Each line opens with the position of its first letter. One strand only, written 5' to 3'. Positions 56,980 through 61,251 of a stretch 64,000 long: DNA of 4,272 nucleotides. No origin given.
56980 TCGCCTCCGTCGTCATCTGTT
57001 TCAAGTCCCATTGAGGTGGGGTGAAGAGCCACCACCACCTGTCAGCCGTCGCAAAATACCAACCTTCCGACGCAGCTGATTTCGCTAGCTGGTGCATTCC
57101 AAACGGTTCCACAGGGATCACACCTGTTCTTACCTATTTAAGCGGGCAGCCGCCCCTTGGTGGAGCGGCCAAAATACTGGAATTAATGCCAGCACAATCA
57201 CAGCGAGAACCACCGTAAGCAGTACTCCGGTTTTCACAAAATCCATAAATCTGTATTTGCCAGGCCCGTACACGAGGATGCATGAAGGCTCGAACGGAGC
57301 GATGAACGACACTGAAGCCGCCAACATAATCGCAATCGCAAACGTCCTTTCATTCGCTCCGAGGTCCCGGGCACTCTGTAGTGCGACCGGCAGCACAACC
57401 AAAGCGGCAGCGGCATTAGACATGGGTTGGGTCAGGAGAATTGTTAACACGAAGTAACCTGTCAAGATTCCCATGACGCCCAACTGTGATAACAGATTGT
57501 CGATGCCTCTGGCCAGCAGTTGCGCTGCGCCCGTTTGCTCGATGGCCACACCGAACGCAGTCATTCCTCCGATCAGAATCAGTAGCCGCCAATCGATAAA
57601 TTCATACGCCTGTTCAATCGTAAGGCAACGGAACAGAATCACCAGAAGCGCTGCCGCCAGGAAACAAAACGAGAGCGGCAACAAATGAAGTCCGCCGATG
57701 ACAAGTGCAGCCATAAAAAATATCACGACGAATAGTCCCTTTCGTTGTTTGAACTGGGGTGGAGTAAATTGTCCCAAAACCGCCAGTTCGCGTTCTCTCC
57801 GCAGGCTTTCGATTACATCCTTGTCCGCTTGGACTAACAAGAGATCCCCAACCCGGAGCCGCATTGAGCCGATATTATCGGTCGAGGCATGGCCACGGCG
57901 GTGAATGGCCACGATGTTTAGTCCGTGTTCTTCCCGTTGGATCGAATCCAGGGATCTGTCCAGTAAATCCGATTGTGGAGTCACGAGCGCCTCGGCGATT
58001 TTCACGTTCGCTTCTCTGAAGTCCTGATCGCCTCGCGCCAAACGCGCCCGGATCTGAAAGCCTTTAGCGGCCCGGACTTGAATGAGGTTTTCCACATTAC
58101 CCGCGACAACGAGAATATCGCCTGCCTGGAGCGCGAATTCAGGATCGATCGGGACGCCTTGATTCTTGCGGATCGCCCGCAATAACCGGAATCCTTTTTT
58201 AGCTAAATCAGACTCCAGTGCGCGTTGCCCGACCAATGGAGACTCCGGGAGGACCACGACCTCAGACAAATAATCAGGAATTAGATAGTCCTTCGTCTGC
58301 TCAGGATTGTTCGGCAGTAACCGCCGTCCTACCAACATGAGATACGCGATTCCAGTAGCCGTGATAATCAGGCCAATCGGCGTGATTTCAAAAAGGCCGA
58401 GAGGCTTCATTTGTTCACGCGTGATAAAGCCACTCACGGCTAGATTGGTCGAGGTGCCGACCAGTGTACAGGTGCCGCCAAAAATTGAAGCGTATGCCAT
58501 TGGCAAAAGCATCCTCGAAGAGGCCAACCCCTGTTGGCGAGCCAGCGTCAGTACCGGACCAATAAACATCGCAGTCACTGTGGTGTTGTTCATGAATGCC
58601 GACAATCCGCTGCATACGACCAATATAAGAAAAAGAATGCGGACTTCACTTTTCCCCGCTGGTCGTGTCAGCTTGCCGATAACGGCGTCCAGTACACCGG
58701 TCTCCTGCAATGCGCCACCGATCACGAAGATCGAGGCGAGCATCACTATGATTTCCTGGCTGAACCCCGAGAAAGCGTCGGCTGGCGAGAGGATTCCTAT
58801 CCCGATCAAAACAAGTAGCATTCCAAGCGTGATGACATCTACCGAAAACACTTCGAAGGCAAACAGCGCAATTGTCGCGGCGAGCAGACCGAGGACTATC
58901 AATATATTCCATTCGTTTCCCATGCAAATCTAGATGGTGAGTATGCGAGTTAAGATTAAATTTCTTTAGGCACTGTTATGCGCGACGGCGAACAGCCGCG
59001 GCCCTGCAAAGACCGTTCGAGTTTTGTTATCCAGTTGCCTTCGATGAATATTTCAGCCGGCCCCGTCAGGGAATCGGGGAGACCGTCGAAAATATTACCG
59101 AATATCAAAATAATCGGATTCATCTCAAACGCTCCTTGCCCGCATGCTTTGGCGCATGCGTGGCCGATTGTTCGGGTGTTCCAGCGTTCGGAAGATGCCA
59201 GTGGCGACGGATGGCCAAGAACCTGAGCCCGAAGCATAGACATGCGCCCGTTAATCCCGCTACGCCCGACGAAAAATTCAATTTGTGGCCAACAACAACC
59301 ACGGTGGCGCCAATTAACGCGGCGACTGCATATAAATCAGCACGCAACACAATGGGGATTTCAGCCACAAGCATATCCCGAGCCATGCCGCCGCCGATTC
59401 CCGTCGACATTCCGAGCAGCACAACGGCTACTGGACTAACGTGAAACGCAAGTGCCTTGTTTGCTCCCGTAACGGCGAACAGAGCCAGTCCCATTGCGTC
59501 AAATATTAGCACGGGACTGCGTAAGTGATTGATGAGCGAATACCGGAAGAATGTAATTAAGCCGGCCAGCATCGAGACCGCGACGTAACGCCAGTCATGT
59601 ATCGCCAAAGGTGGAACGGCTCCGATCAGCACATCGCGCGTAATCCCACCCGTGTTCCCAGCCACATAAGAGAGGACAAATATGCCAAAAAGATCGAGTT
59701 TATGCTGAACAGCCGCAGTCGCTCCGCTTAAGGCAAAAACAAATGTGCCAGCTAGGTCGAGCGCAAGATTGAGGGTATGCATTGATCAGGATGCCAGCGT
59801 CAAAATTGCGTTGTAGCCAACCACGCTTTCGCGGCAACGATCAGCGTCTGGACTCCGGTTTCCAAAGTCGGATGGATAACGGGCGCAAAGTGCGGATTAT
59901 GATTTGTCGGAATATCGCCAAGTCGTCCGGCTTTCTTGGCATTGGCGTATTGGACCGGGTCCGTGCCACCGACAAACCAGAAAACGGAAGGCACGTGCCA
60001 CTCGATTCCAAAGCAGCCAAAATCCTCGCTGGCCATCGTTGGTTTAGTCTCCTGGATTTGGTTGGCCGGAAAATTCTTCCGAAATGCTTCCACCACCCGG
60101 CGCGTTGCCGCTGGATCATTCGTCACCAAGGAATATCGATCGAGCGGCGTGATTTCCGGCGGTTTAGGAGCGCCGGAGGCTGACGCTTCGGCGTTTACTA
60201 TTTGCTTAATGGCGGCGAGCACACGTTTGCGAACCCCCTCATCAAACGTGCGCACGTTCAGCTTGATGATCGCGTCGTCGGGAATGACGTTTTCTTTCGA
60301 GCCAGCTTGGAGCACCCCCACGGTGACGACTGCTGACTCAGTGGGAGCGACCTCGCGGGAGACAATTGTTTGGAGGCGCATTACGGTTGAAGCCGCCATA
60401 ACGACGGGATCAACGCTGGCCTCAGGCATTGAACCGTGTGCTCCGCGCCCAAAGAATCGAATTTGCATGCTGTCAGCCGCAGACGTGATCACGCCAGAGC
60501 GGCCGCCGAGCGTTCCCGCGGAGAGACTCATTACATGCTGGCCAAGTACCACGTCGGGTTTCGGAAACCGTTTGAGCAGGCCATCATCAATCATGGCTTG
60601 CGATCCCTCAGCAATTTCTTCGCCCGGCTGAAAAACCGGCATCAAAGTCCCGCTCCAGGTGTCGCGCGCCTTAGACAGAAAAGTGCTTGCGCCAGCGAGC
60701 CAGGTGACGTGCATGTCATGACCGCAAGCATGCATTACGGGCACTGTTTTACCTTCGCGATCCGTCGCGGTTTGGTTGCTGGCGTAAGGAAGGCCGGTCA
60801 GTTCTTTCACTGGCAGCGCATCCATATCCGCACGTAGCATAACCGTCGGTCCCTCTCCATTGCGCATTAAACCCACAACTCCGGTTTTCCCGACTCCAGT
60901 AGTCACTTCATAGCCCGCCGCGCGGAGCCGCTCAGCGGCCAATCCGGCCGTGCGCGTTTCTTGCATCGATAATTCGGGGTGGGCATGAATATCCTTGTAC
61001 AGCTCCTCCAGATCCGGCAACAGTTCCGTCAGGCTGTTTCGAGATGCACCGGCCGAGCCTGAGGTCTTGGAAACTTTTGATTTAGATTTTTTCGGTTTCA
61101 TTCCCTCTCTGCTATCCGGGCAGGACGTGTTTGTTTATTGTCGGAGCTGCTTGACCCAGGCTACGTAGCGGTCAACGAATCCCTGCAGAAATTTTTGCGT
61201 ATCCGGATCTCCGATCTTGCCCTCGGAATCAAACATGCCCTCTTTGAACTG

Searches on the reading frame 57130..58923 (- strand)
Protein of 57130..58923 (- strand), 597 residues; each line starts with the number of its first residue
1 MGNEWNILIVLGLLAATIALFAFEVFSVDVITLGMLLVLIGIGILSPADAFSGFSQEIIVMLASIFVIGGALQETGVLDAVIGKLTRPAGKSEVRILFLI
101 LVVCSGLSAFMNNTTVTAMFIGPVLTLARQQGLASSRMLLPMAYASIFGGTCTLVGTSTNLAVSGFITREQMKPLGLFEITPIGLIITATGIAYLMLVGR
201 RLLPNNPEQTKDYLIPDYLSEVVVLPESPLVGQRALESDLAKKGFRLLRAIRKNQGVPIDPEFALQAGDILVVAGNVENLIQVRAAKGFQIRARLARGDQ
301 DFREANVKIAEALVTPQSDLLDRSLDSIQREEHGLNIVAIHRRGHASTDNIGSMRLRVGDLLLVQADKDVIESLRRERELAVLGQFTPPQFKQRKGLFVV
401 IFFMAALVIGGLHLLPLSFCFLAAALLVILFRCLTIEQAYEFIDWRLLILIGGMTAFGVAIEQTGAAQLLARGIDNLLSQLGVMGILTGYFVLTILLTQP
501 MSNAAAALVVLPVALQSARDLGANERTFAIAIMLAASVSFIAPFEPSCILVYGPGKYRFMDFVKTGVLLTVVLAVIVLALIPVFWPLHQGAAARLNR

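Call 57: search_protein_families(library=pfam, proteins=[window:57130-58923:-])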
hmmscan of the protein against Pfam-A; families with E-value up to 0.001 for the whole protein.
window:57130-58923:- (597 aa): 3 families
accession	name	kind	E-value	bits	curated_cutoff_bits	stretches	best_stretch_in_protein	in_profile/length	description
PF03600.22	CitMHS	-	4.1e-73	246.8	31.9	1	18-532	1-335/336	Citrate transporter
PF02080.26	TrkA_C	-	3.3e-21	75.4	27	2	219-285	1-68/71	TrkA-C domain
PF00939.25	Na_sulph_symp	-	5.8e-09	35.9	27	1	424-586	300-467/472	Sodium:sulfate symporter transmembrane region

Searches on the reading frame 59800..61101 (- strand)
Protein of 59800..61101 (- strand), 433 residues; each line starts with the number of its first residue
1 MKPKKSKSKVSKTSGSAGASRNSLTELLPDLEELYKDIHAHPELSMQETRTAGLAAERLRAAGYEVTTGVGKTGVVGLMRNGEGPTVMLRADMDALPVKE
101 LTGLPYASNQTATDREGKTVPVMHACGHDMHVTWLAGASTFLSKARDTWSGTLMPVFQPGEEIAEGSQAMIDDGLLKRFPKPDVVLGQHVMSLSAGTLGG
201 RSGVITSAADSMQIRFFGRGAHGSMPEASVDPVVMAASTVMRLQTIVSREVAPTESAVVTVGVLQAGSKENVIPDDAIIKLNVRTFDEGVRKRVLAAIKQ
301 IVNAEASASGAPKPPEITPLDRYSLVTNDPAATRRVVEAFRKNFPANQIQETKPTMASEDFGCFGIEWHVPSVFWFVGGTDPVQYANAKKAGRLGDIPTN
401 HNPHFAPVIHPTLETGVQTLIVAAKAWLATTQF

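Call 57: search_protein_families(library=pfam, proteins=[window:59800-61101:-])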
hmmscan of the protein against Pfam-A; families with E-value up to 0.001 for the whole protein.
window:59800-61101:- (433 aa): 2 families
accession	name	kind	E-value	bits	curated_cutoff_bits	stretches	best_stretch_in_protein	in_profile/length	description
PF01546.33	Peptidase_M20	-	1.4e-27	97.4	24.6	1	88-380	1-178/206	Peptidase family M20/M25/M40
PF07687.19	M20_dimer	-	1.8e-11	44.4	21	1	211-306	8-103/107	Peptidase dimerisation domain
